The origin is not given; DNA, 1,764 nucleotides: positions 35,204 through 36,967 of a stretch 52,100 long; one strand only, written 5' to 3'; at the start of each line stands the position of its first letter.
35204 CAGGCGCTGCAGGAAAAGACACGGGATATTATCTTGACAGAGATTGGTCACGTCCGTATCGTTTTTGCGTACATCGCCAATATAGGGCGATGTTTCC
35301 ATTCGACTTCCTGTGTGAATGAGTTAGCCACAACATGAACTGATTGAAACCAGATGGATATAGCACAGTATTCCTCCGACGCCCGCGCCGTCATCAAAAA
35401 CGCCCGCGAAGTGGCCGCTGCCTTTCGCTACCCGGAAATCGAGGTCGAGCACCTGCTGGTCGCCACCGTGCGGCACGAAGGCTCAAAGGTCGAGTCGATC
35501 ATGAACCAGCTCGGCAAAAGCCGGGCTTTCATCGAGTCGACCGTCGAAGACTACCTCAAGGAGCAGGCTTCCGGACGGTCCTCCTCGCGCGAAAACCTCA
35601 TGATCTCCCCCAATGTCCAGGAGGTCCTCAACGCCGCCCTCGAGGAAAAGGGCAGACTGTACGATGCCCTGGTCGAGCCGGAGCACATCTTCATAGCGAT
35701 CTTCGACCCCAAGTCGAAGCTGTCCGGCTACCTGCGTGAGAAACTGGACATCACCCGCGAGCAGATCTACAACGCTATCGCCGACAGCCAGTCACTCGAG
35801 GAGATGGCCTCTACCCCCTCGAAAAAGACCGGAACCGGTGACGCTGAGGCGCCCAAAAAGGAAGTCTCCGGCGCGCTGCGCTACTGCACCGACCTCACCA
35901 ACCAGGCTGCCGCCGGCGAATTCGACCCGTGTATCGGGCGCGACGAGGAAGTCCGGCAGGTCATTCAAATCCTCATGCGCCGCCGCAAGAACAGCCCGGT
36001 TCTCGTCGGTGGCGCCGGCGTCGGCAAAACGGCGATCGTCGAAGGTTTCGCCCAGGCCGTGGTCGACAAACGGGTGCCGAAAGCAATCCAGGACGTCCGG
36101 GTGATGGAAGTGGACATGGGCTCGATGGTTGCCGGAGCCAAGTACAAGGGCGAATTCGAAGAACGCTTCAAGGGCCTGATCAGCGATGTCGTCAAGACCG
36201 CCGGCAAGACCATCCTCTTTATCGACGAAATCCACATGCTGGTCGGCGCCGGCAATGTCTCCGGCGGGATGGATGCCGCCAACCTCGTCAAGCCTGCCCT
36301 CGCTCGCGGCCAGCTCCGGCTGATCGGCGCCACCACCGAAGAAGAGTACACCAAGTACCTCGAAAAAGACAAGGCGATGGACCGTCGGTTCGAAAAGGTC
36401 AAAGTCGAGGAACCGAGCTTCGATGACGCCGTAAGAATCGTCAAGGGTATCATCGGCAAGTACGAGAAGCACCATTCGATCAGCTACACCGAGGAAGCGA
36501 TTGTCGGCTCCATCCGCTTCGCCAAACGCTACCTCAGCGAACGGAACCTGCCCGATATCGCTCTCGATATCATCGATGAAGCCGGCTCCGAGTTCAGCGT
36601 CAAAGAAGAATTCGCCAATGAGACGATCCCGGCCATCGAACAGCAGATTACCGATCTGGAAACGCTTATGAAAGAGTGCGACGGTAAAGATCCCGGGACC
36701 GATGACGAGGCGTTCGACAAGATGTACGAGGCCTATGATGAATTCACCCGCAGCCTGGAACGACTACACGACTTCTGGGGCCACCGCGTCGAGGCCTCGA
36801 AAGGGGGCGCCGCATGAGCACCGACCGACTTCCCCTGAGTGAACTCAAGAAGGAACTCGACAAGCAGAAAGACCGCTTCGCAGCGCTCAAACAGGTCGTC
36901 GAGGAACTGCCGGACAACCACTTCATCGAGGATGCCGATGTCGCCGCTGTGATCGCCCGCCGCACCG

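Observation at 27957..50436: Compact T6SS locus with no recognisable TssJ/TssL/TssM or TssA: candidate new envelope-complex variant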

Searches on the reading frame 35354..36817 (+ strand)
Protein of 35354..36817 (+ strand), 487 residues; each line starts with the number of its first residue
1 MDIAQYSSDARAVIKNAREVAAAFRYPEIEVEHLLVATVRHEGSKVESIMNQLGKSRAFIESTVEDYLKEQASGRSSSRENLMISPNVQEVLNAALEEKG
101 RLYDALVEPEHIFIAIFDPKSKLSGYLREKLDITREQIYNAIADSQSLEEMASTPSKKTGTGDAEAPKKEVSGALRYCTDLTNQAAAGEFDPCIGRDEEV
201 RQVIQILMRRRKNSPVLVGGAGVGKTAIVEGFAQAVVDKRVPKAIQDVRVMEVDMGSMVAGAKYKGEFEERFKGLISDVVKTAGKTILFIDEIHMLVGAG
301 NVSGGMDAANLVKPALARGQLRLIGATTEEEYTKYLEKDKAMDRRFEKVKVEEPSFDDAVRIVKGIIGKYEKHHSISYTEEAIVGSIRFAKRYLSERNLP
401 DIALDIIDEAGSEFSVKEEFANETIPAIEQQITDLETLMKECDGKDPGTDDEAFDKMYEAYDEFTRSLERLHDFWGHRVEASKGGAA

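Call 3: search_protein_families(library=pfam, proteins=[window:35354-36817:+], max_evalue=0.01)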
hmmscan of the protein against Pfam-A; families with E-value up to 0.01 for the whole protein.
window:35354-36817:+ (487 aa): 8 families
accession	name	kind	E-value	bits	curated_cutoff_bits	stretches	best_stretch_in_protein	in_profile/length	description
PF17871.7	AAA_lid_9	-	6.8e-24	84.2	22.8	1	356-446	2-92/104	AAA lid domain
PF00004.35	AAA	-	1e-11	45.8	21.2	1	216-334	2-116/131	ATPase family associated with various cellular activities (AAA)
PF02861.25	Clp_N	-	4.1e-08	33.7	20.7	1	17-68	1-52/53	Clp amino terminal domain, pathogenicity island component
PF13191.12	AAA_16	-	6.2e-08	33.8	32.6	1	193-240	2-52/167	AAA ATPase domain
PF05621.17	TniB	-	1e-07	32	22.4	1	200-352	23-185/189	Bacterial TniB protein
PF13401.12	AAA_22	-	0.0017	19.1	27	0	211-300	4-97/130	AAA domain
PF01637.24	ATPase_2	-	0.0018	18.6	33.2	0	196-298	4-124/225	ATPase domain predominantly from Archaea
PF13173.12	AAA_14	-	0.0044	17.5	27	0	216-299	6-77/129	AAA domain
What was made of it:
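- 35354..36817 (+): First half of ClpV (N-domain + D1 AAA + lid), encoded as a separate polypeptide. Call 3.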

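Call 43: find_homologous_proteins(query=window:35354-36817:+, max_evalue=1e-20)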
Query window:35354-36817:+ (487 aa): 8000 proteins with E <= 1e-20 among 8000 candidates; the best 120 are listed.
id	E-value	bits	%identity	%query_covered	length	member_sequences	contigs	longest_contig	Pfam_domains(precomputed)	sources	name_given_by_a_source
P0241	0.0e+0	1060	100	100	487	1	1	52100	PF02861.26,PF00004.36,PF23569.2,PF17871.8,PF05621.18,PF13191.13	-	-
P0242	3.5e-262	888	83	100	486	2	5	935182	PF02861.26,PF00004.36,PF23569.2,PF17871.8,PF05621.18,PF13191.13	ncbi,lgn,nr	ncbi:ATP-dependent Clp protease ATP-binding subunit [bacterium]|nr:ATP-dependent Clp protease ATP-bi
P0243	1.8e-257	873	82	99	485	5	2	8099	PF02861.26,PF00004.36,PF23569.2,PF17871.8,PF05621.18,PF13191.13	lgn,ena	-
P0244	5.0e-257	871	81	100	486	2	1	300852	PF02861.26,PF00004.36,PF23569.2,PF17871.8,PF05621.18,PF13191.13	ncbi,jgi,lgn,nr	ncbi:MAG: ATP-dependent Clp protease ATP-binding subunit [candidate division Zixibacteria bacterium]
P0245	4.5e-246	835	77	100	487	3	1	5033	PF02861.26,PF00004.36,PF23569.2,PF17871.8,PF05621.18,PF13191.13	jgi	-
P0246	4.6e-246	835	77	100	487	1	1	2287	PF02861.26,PF00004.36,PF23569.2,PF17871.8,PF05621.18,PF13191.13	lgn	-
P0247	6.0e-246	835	76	100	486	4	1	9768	PF02861.26,PF00004.36,PF23569.2,PF17871.8,PF05621.18,PF13191.13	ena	-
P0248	1.7e-244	830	76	100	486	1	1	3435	PF02861.26,PF00004.36,PF23569.2,PF17871.8,PF05621.18,PF13191.13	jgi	jgi:ATP-dependent Clp protease ATP-binding subunit ClpA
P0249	4.9e-239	812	74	100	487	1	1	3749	PF02861.26,PF00004.36,PF23569.2,PF17871.8,PF05621.18,PF13191.13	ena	-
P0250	7.2e-238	808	75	100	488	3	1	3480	PF02861.26,PF00004.36,PF23569.2,PF17871.8,PF05621.18,PF13191.13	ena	-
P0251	1.2e-236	804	75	100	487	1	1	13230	PF02861.26,PF00004.36,PF23569.2,PF17871.8,PF05621.18,PF13191.13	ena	-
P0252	2.9e-235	799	75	100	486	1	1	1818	PF02861.26,PF00004.36,PF23569.2,PF17871.8,PF05621.18,PF13191.13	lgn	-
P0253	8.3e-235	798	72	100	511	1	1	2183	PF02861.26,PF00004.36,PF23569.2,PF17871.8,PF05621.18,PF13191.13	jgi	jgi:ATP-dependent Clp protease ATP-binding subunit ClpA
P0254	2.6e-233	793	74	100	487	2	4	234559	PF02861.26,PF00004.36,PF23569.2,PF17871.8,PF05621.18,PF13191.13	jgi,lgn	jgi:ATP-dependent Clp protease ATP-binding subunit ClpA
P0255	9.3e-233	791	73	100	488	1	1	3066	PF02861.26,PF00004.36,PF23569.2,PF17871.8,PF05621.18,PF13191.13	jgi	jgi:ATP-dependent Clp protease ATP-binding subunit ClpB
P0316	7.2e-216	735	67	100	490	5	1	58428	PF02861.26,PF00004.36,PF23569.2,PF17871.8,PF05621.18,PF13191.13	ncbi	-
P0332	1.6e-214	731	68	99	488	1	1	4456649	PF02861.26,PF00004.36,PF23569.2,PF17871.8,PF01637.25,PF05621.18,PF13191.13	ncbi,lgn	ncbi:MAG: ATP-dependent Clp protease ATP-binding subunit [Candidatus Zixiibacteriota bacterium]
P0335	3.1e-214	730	69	100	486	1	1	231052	PF02861.26,PF00004.36,PF23569.2,PF17871.8,PF05621.18,PF13191.13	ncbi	ncbi:MAG: AAA family ATPase [bacterium]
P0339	5.1e-214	729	68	99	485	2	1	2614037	PF02861.26,PF00004.36,PF23569.2,PF17871.8,PF05621.18,PF13191.13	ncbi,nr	ncbi:MAG: ATP-dependent Clp protease ATP-binding subunit [Candidatus Zixiibacteriota bacterium]|nr:M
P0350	2.7e-213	727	66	100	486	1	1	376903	PF02861.26,PF00004.36,PF23569.2,PF17871.8,PF05621.18,PF13191.13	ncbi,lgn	-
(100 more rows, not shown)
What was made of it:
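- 35354..36817 (+): Call 43: all 120 best homologues are 479-520 aa.
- On Type VI secretion system (general): The split is conserved (call 43).
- Tried and rejected: Rejected because the split is conserved in 120 homologues (call 43).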

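Call 45: find_encoding_contigs(protein=P0242, flank=10000, max_places=2)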
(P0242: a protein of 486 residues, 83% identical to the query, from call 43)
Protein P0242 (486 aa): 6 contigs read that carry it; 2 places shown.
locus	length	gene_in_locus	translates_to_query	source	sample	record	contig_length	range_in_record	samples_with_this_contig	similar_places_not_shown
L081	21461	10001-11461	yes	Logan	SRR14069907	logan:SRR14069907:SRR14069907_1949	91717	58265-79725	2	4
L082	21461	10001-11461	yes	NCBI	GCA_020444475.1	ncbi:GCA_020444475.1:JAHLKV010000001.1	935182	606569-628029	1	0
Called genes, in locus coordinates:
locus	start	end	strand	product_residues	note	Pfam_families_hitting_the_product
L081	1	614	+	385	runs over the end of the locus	PF00291:PALP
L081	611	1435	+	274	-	PF00290:Trp_syntA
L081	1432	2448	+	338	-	PF18152:DAHP_snth_FXD, PF00793:DAHP_synth_1, PF03102:NeuB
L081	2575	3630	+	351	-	PF05488:PAAR_motif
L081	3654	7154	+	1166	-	-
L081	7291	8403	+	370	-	PF13360:PQQ_2 (faint)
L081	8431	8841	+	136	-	PF08786:DcrB (weak)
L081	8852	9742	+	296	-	-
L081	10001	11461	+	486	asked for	PF02861:Clp_N, PF05621:TniB (faint), PF13191:AAA_16 (weak), PF23569:NBD_SMAX1 (weak), PF00004:AAA, PF17871:AAA_lid_9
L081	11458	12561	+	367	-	PF07724:AAA_2, PF00004:AAA, PF07728:AAA_5, PF10431:ClpB_D2-small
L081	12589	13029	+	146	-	PF05591:T6SS_VipA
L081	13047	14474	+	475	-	PF17541:TssC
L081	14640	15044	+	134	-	PF17642:TssD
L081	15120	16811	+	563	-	PF05954:Phage_GPD (weak), PF04717:Phage_base_V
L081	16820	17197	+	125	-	PF04965:GPW_gp25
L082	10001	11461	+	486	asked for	PF02861:Clp_N, PF05621:TniB (faint), PF13191:AAA_16 (weak), PF23569:NBD_SMAX1 (weak), PF00004:AAA, PF17871:AAA_lid_9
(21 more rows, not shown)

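Call 49: find_encoding_contigs(protein=P0332, flank=10000, max_places=1)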
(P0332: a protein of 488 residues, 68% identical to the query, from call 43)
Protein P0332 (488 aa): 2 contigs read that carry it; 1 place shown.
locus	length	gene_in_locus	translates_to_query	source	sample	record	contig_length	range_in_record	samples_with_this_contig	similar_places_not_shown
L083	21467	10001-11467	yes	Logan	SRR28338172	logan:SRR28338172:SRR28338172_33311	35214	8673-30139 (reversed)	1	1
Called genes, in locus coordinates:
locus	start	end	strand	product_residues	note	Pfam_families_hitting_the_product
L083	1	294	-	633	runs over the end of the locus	PF18962:Por_Secre_tail (weak), PF13860:FlgD_ig (weak)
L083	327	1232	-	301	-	-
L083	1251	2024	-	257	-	-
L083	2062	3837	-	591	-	PF00069:Pkinase, PF07714:PK_Tyr_Ser-Thr, PF01636:APH (faint), PF03109:ABC1 (weak), PF12330:Haspin_kinase (faint)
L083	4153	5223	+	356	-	PF05488:PAAR_motif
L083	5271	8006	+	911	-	-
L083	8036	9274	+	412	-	-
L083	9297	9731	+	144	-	PF08786:DcrB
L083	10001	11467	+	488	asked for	PF02861:Clp_N, PF01637:ATPase_2 (faint), PF05621:TniB (faint), PF13191:AAA_16 (weak), PF23569:NBD_SMAX1, PF00004:AAA, PF17871:AAA_lid_9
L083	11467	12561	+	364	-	PF00158:Sigma54_activat (faint), PF07724:AAA_2, PF13401:AAA_22 (faint), PF00004:AAA, PF07728:AAA_5, PF10431:ClpB_D2-small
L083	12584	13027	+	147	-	PF05591:T6SS_VipA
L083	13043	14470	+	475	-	PF17541:TssC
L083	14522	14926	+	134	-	PF17642:TssD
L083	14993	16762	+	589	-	PF05954:Phage_GPD, PF04717:Phage_base_V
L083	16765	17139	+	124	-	PF04965:GPW_gp25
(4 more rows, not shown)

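Call 50: find_encoding_contigs(protein=P0339, flank=10000, max_places=1)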
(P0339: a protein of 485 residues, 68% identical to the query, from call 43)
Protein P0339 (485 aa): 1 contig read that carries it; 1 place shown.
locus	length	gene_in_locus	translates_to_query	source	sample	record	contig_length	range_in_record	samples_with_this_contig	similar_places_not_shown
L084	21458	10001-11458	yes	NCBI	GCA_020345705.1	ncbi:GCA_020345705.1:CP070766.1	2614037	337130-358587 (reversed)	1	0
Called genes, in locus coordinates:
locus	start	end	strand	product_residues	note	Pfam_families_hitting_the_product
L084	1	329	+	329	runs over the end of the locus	-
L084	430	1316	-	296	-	PF01368:DHH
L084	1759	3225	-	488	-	PF00478:IMPDH, PF00571:CBS, PF01070:FMN_dh (weak), PF03060:NMO (weak)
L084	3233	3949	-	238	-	PF24481:CT398_CC, PF02591:Zn_ribbon_9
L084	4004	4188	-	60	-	-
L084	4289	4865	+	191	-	-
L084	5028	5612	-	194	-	-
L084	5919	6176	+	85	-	-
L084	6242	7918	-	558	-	-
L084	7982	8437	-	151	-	PF02322:Cyt_bd_oxida_II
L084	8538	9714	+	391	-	-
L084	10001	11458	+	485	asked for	PF02861:Clp_N, PF13191:AAA_16 (faint), PF05621:TniB (faint), PF23569:NBD_SMAX1 (weak), PF00004:AAA, PF17871:AAA_lid_9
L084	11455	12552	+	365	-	PF07724:AAA_2, PF00004:AAA, PF07728:AAA_5, PF10431:ClpB_D2-small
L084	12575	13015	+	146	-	PF05591:T6SS_VipA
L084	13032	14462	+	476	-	PF17541:TssC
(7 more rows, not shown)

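Call 51: find_encoding_contigs(protein=P0350, flank=10000, max_places=1)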
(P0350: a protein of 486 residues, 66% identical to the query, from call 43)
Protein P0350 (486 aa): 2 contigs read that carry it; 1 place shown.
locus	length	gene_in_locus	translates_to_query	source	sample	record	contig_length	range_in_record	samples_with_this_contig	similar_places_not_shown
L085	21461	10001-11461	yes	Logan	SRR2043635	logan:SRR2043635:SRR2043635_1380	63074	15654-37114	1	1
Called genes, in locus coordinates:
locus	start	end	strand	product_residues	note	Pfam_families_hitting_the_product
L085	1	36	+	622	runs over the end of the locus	PF13860:FlgD_ig (weak)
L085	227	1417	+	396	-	PF05488:PAAR_motif (faint)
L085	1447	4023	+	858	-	-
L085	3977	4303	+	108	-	-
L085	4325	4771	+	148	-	-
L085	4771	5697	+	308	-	-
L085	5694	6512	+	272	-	-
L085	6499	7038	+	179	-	-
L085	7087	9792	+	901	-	-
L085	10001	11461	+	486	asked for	PF02861:Clp_N, PF05621:TniB (faint), PF13191:AAA_16 (faint), PF23569:NBD_SMAX1, PF00004:AAA, PF17871:AAA_lid_9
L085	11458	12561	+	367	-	PF07724:AAA_2, PF00004:AAA, PF07728:AAA_5, PF10431:ClpB_D2-small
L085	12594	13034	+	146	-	PF05591:T6SS_VipA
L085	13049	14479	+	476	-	PF17541:TssC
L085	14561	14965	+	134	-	PF17642:TssD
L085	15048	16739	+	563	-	PF05954:Phage_GPD, PF24032:YQBQ (faint), PF04717:Phage_base_V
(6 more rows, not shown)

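Call 52: find_encoding_contigs(protein=P0335, flank=10000, max_places=1)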
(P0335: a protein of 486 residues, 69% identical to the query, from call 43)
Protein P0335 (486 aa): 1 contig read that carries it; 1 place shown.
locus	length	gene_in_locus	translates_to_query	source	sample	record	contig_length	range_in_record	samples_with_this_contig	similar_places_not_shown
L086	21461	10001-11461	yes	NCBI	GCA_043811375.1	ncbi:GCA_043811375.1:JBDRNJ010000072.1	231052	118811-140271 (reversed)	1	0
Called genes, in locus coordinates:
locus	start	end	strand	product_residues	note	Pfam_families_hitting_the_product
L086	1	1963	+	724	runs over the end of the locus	PF07719:TPR_2 (faint), PF13414:TPR_11 (faint), PF13424:TPR_12 (faint), PF13428:TPR_14 (faint), PF13432:TPR_16 (faint), PF14559:TPR_19 (faint), PF13431:TPR_17 (faint), PF12895:ANAPC3 (weak), +1 more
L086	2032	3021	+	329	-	PF01073:3Beta_HSD, PF01370:Epimerase, PF02719:Polysacc_synt_2 (weak), PF04321:RmlD_sub_bind, PF16363:GDP_Man_Dehyd, PF13460:NAD_binding_10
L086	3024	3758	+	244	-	PF00483:NTP_transferase, PF12804:NTP_transf_3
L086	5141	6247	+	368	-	-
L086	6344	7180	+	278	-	PF13646:HEAT_2 (faint)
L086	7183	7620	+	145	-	PF08786:DcrB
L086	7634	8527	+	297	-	-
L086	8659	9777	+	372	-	-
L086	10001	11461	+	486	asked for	PF02861:Clp_N, PF05621:TniB (weak), PF13191:AAA_16 (weak), PF23569:NBD_SMAX1 (weak), PF00004:AAA, PF17871:AAA_lid_9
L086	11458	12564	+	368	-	PF07724:AAA_2, PF00004:AAA, PF07728:AAA_5, PF10431:ClpB_D2-small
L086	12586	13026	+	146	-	PF05591:T6SS_VipA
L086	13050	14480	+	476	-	PF17541:TssC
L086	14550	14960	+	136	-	PF17642:TssD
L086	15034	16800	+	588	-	PF05954:Phage_GPD, PF04717:Phage_base_V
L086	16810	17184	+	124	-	PF04965:GPW_gp25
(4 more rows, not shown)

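Call 53: find_encoding_contigs(protein=P0316, flank=10000, max_places=1)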
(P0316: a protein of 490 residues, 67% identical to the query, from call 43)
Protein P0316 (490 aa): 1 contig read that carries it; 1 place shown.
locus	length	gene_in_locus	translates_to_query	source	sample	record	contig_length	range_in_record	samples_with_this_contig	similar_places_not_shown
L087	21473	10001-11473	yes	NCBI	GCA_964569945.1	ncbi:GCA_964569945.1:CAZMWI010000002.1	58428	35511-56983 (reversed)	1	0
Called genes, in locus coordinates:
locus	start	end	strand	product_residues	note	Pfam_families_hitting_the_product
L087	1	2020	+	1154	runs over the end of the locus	?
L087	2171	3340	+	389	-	-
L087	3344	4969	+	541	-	PF01471:PG_binding_1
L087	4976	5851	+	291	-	PF13646:HEAT_2, PF03130:HEAT_PBS (faint), PF13513:HEAT_EZ (faint), PF02985:HEAT (faint), PF13646:HEAT_2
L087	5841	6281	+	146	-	PF08786:DcrB (weak)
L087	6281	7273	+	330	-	-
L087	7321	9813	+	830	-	-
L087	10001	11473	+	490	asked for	PF02861:Clp_N, PF13191:AAA_16 (faint), PF05621:TniB (faint), PF23569:NBD_SMAX1 (weak), PF00004:AAA, PF17871:AAA_lid_9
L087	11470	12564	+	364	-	PF07724:AAA_2, PF00004:AAA, PF07728:AAA_5, PF10431:ClpB_D2-small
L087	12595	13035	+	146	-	PF05591:T6SS_VipA (weak)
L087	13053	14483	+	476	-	PF17541:TssC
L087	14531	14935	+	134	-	PF17642:TssD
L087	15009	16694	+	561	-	PF05954:Phage_GPD, PF04717:Phage_base_V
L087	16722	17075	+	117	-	PF04965:GPW_gp25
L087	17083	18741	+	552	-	-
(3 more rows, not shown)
